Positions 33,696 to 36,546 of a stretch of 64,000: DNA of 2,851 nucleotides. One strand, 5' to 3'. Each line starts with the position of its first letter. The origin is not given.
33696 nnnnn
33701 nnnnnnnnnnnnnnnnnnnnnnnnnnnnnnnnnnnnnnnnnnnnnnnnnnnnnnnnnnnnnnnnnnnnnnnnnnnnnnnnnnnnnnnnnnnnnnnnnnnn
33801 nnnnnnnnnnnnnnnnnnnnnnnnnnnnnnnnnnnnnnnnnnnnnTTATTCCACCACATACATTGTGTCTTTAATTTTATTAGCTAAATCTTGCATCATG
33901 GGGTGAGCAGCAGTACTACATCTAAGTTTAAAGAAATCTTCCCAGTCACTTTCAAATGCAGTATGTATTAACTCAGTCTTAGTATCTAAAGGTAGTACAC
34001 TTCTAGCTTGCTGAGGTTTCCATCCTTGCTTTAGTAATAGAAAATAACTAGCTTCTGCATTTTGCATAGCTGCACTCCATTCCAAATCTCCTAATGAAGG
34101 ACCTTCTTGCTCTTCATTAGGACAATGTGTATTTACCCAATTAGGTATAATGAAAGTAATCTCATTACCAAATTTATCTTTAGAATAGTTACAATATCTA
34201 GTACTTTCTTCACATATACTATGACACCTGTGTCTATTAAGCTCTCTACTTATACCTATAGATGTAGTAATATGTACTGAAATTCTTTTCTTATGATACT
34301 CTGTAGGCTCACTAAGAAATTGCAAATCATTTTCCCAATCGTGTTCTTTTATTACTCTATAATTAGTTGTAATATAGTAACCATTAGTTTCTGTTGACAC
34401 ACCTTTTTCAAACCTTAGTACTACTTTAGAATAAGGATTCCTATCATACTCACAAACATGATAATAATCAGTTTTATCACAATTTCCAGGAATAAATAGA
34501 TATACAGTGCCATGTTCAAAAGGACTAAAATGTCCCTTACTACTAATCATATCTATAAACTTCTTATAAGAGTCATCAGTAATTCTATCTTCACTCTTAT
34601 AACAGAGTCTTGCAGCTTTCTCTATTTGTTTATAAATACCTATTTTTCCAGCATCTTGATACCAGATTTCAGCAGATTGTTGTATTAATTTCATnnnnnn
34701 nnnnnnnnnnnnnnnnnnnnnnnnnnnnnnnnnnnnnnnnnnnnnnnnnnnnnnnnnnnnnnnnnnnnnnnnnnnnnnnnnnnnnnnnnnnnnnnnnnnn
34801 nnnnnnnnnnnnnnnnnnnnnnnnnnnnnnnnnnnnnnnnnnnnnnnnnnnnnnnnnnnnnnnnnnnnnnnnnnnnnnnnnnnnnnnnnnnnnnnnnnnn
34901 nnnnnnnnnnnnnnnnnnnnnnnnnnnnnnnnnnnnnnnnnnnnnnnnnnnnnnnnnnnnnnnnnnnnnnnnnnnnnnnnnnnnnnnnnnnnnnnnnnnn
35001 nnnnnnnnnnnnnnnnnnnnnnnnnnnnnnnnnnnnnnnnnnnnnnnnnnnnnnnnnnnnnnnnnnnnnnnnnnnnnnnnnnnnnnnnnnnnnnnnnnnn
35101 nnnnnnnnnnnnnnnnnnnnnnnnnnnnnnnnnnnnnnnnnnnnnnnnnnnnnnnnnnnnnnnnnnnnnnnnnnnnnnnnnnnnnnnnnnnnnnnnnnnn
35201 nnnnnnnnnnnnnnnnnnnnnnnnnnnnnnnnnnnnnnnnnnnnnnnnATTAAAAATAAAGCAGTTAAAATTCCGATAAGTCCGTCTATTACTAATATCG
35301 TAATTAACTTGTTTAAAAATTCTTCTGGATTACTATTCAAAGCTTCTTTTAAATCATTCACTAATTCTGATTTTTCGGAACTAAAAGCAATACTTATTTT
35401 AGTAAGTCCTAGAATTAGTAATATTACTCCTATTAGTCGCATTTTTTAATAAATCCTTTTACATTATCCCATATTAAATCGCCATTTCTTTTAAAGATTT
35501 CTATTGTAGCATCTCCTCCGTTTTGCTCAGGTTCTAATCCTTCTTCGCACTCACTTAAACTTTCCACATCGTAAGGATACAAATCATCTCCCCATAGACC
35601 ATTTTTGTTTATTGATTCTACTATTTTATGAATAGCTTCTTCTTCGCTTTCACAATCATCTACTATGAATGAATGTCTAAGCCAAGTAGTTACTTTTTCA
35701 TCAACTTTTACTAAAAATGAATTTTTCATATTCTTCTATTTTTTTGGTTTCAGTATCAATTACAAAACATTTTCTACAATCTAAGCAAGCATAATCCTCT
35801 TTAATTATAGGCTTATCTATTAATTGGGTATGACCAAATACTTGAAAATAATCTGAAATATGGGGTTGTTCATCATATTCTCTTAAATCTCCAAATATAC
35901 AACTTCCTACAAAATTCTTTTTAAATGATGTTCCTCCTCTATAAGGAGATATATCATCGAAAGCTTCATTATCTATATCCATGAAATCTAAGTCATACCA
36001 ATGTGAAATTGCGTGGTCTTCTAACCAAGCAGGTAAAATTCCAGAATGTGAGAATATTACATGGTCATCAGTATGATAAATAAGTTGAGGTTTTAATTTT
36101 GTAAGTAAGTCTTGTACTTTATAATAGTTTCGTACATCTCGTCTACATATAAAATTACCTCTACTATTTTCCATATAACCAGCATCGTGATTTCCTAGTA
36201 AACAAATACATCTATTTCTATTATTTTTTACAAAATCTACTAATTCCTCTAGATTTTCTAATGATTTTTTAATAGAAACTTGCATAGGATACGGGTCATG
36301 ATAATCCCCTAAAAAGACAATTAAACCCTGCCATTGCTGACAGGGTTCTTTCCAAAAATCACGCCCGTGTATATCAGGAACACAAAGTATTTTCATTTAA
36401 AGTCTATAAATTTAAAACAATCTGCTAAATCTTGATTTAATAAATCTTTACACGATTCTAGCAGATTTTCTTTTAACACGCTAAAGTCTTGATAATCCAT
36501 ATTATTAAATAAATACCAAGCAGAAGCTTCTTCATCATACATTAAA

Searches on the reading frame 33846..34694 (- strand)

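Call 46: search_protein_families(library=pfam, proteins=[window:33846-34694:-], max_evalue=0.001)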
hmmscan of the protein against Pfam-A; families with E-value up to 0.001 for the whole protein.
window:33846-34694:- (282 aa): 1 family
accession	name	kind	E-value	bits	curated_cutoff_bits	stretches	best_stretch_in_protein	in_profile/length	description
PF02511.20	Thy1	-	1.5e-33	116.6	24.8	2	138-278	59-185/191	Thymidylate synthase complementing protein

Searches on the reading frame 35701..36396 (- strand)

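Call 46: search_protein_families(library=pfam, proteins=[window:35701-36396:-], max_evalue=0.001)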
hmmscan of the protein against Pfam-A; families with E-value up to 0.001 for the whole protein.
window:35701-36396:- (231 aa): 1 family
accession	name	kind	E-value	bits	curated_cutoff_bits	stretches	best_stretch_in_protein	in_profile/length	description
PF00149.33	Metallophos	-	4.6e-07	30.9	21.5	1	1-145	1-132/191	Calcineurin-like phosphoesterase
